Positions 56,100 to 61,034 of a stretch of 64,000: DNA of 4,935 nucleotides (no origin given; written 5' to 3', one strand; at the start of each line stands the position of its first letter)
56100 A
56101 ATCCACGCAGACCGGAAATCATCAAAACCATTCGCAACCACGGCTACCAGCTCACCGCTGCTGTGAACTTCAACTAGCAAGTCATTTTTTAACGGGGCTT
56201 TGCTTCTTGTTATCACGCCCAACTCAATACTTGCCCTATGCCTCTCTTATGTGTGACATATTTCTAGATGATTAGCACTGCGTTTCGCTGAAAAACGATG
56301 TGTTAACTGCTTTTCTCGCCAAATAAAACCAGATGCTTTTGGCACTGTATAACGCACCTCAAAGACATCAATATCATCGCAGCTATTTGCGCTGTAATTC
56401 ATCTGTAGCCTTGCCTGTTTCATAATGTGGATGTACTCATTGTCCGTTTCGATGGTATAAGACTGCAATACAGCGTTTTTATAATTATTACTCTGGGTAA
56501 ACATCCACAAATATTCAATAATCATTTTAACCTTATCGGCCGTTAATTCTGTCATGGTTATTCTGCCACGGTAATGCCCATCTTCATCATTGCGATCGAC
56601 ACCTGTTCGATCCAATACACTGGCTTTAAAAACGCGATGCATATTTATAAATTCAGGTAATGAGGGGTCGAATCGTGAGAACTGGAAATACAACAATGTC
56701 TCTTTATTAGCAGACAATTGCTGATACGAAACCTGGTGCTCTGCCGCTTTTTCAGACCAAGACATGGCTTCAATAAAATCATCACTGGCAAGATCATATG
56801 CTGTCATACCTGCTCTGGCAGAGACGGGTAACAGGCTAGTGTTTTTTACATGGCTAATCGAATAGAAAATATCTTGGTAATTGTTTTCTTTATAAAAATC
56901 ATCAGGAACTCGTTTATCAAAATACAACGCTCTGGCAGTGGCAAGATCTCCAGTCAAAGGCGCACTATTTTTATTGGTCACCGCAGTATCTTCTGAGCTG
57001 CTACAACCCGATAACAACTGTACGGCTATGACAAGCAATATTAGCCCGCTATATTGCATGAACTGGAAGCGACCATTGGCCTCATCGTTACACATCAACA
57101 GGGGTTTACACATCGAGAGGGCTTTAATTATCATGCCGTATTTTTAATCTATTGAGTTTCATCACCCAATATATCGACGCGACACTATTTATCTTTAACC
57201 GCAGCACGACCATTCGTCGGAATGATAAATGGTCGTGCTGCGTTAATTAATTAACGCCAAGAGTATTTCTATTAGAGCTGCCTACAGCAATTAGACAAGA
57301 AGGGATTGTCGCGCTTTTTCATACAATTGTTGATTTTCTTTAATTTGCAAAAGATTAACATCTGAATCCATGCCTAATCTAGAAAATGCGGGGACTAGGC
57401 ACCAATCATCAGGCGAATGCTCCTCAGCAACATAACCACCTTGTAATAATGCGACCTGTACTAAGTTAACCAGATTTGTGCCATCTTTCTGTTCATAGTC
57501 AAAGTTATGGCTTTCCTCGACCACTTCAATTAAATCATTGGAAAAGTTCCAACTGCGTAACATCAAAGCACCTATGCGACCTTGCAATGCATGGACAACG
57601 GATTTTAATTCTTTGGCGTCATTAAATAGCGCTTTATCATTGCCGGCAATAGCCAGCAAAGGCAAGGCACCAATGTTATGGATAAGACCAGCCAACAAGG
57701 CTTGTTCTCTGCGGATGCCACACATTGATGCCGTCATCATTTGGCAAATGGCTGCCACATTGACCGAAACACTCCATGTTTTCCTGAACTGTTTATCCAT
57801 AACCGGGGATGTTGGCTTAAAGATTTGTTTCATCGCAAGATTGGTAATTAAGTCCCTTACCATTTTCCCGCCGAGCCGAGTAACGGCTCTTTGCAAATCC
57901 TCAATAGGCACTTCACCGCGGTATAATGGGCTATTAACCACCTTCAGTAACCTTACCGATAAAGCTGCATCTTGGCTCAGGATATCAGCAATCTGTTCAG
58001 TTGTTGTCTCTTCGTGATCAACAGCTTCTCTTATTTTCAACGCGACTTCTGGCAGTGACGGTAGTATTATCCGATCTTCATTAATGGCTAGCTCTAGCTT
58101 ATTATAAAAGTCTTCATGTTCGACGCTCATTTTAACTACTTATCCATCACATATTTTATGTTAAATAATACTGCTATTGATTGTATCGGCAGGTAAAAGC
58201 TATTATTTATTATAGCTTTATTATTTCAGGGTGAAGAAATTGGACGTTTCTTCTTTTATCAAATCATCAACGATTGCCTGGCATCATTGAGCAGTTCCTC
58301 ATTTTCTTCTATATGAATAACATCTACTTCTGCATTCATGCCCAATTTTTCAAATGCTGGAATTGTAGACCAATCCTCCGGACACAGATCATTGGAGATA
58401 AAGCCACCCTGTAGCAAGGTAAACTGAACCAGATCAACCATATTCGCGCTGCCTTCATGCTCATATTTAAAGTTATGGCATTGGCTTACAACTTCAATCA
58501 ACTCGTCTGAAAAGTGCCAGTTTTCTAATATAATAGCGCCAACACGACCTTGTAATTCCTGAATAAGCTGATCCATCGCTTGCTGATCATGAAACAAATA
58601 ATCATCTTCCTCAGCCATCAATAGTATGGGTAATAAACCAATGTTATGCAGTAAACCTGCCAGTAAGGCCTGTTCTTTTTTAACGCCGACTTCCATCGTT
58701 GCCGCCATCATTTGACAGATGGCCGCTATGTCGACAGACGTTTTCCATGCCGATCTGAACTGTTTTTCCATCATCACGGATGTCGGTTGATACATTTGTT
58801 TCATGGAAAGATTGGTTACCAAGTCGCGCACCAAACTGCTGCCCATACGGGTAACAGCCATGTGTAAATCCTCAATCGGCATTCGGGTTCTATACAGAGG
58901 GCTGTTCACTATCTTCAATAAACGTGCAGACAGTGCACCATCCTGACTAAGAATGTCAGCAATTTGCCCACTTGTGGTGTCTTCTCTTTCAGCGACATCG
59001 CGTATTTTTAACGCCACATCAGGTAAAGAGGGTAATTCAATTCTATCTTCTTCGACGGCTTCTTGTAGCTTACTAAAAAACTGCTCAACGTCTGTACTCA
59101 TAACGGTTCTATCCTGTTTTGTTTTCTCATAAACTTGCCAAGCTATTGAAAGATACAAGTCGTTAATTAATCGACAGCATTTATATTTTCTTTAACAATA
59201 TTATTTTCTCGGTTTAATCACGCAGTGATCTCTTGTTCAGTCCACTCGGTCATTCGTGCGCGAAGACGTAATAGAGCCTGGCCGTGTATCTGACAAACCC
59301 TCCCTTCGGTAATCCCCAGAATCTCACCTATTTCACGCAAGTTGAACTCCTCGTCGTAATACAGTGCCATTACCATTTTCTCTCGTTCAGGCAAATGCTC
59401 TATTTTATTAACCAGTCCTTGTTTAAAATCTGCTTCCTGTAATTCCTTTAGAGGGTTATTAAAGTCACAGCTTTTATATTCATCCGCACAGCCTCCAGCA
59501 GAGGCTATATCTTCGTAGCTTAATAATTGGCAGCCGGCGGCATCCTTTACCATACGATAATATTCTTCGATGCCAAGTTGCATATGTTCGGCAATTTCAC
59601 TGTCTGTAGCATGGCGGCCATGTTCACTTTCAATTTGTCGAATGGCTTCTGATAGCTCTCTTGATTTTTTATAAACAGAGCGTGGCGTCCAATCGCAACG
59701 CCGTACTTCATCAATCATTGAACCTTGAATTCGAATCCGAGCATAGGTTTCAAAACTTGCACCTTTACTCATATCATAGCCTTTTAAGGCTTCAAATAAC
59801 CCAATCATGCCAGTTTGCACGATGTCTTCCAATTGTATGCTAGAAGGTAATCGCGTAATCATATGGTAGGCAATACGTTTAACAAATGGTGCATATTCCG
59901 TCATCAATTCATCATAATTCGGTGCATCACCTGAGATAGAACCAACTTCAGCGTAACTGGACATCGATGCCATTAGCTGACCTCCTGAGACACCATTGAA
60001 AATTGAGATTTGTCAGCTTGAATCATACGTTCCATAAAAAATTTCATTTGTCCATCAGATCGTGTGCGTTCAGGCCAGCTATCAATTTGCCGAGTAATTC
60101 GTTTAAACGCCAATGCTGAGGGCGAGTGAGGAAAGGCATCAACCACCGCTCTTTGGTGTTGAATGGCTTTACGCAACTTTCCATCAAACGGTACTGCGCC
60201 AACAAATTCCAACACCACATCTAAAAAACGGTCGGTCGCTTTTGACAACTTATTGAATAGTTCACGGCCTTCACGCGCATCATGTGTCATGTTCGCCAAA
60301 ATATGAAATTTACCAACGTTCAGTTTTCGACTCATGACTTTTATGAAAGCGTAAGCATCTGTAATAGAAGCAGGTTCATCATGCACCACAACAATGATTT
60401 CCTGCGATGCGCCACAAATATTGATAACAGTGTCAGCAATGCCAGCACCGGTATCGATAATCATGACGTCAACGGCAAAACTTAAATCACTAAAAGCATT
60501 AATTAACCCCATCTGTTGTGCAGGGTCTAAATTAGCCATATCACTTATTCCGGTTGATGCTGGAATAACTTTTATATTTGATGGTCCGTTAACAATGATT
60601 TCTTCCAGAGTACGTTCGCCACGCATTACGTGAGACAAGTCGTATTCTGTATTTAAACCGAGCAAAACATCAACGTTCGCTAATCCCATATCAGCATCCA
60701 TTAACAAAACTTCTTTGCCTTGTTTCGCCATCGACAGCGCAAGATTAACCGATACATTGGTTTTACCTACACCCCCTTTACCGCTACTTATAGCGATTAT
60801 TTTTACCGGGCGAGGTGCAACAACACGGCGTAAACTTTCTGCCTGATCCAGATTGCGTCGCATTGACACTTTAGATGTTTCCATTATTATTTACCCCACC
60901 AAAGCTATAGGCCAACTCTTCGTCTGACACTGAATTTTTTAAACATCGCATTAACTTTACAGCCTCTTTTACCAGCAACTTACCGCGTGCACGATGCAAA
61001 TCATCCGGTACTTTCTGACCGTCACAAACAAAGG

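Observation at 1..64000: Very high density of c-di-GMP and two-component genes inside a single flagellar locus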

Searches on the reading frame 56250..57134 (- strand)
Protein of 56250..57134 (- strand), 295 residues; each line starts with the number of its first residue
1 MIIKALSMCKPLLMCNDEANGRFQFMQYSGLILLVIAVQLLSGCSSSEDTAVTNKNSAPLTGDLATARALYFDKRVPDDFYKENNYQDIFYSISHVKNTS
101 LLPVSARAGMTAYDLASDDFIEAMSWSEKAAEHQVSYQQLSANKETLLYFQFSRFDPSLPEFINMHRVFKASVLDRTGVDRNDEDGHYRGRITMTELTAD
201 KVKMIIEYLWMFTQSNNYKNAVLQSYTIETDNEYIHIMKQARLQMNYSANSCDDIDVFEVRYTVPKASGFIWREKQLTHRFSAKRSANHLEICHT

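Call 7: search_protein_families(library=pfam, proteins=[window:56250-57134:-], max_evalue=0.001)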
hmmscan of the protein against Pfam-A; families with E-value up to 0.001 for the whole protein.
window:56250-57134:- (295 aa): 0 families

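Call 54: search_protein_families(library=ncbifam, proteins=[window:56250-57134:-], max_evalue=0.01)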
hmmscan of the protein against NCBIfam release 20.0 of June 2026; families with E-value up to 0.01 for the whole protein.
window:56250-57134:- (295 aa): 0 families

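Call 55: search_protein_families(library=pfam, proteins=[window:56250-57134:-], max_evalue=5)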
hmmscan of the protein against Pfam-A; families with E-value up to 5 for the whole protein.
window:56250-57134:- (295 aa): 3 families
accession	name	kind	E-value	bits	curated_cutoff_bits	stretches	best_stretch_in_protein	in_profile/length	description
PF20906.3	S-Me-THD_C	-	0.037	13.8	27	1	166-242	73-125/190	S-Me-THD-like, C-terminal domain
PF14829.11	GPAT_N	-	0.061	13.7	25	1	216-238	39-61/76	Glycerol-3-phosphate acyltransferase N-terminal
PF17987.7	PMT2_N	-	0.16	12.5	27.8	1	191-238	61-109/125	Phosphoethanolamine N-methyltransferase 2 N-terminal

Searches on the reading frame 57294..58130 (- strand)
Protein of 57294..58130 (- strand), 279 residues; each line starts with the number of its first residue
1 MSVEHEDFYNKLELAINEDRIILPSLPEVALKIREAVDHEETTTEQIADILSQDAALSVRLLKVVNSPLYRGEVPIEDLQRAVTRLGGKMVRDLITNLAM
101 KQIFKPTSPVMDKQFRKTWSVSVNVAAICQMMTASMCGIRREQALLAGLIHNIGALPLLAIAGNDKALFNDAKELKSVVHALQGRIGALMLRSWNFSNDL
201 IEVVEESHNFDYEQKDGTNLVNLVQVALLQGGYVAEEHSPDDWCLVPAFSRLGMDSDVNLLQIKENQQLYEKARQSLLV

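Call 7: search_protein_families(library=pfam, proteins=[window:57294-58130:-], max_evalue=0.001)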
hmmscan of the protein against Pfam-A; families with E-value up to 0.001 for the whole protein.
window:57294-58130:- (279 aa): 1 family
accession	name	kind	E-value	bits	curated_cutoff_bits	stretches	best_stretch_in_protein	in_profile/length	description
PF08668.18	HDOD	-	6.4e-43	147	22.9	1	23-209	1-195/196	HDOD domain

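Call 54: search_protein_families(library=ncbifam, proteins=[window:57294-58130:-], max_evalue=0.01)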
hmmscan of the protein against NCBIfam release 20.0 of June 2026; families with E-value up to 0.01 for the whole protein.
window:57294-58130:- (279 aa): 0 families

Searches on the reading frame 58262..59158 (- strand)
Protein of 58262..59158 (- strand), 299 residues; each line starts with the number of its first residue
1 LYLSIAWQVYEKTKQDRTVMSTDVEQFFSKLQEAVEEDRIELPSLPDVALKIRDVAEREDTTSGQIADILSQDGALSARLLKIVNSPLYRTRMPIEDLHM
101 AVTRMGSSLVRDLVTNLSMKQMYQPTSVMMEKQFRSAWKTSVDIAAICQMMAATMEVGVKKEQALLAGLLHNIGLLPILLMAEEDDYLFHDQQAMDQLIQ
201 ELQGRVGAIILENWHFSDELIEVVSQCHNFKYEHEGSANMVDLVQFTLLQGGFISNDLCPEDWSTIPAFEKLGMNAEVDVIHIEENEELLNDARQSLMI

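Call 8: search_protein_families(library=pfam, proteins=[window:58262-59158:-], max_evalue=0.001)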
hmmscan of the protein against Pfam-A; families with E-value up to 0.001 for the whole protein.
window:58262-59158:- (299 aa): 3 families
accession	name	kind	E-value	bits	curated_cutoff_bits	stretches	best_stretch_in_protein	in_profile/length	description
PF08668.18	HDOD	-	2e-43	148.6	22.9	1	42-229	1-195/196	HDOD domain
PF13487.12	HD_5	-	0.00046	20.4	27.2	0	136-225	15-103/170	HD domain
PF01966.28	HD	-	0.00071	20.3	22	0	142-231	6-89/116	HD domain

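Call 54: search_protein_families(library=ncbifam, proteins=[window:58262-59158:-], max_evalue=0.01)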
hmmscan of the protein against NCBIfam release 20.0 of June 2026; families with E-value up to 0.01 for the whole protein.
window:58262-59158:- (299 aa): 4 families
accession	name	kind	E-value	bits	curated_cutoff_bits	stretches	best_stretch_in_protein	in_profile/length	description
NF053512.1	nitric_RR_NosR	exception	0.00045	19.3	400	1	119-178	174-234/422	response regulator c-di-GMP phosphodiesterase, NosR family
TIGR03319.1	RNase_Y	equivalog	0.0022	16.5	454.35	1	139-174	332-365/514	ribonuclease Y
TIGR00277.1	HDIG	domain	0.0031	17.3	27.6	0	144-229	12-83/84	HDIG domain-containing metalloprotein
NF005519.0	PRK07152.1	equivalog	0.0036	16.3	315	1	136-233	196-291/361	nicotinate-nucleotide adenylyltransferase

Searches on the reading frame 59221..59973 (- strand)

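Call 8: search_protein_families(library=pfam, proteins=[window:59221-59973:-], max_evalue=0.001)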
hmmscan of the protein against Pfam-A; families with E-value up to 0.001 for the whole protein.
window:59221-59973:- (251 aa): 5 families
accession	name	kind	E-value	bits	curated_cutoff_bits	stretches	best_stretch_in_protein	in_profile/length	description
PF04545.22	Sigma70_r4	-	8.4e-18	64.1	24.1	1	191-239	2-50/50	Sigma-70, region 4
PF04542.20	Sigma70_r2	-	9.1e-18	64.3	24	1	23-95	1-70/71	Sigma-70 region 2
PF04539.22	Sigma70_r3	-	4.4e-11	43.2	25.3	1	103-154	2-53/78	Sigma-70 region 3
PF08281.18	Sigma70_r4_2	-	1.5e-08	34.6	25.7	1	188-226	5-43/54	Sigma-70, region 4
PF13384.12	HTH_23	-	0.00059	20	24.6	0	196-229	4-37/50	Homeodomain-like domain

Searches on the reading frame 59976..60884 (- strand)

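Call 8: search_protein_families(library=pfam, proteins=[window:59976-60884:-], max_evalue=0.001)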
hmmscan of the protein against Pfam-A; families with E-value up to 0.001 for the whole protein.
window:59976-60884:- (303 aa): 8 families
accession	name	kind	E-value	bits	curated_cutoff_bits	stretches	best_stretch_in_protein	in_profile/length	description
PF10609.15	ParA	-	3.7e-24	85.9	27.1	1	28-267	4-245/246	NUBPL iron-transfer P-loop NTPase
PF13614.12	AAA_31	-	1.3e-21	77.7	27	1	28-183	2-163/177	AAA domain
PF01656.29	CbiA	-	1.6e-13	51.1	25.4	1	30-241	1-119/125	CobQ/CobB/MinD/ParA nucleotide binding domain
PF00142.24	Fer4_NifH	-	2.5e-10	40.7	25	1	30-274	3-251/271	4Fe-4S iron sulfur cluster binding proteins, NifH/frxC family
PF02374.21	ArsA_ATPase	-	4.5e-07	29.8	24.3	1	32-65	5-38/305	Anion-transporting ATPase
PF09140.17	MipZ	-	2.2e-06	27.6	20.7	1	29-210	2-169/262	ATPase MipZ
PF06564.18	CBP_BcsQ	-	0.00026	21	21.3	1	28-86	2-55/234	Cellulose biosynthesis protein BcsQ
PF13481.12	AAA_25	-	0.00098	19.2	27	0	8-61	12-65/195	AAA domain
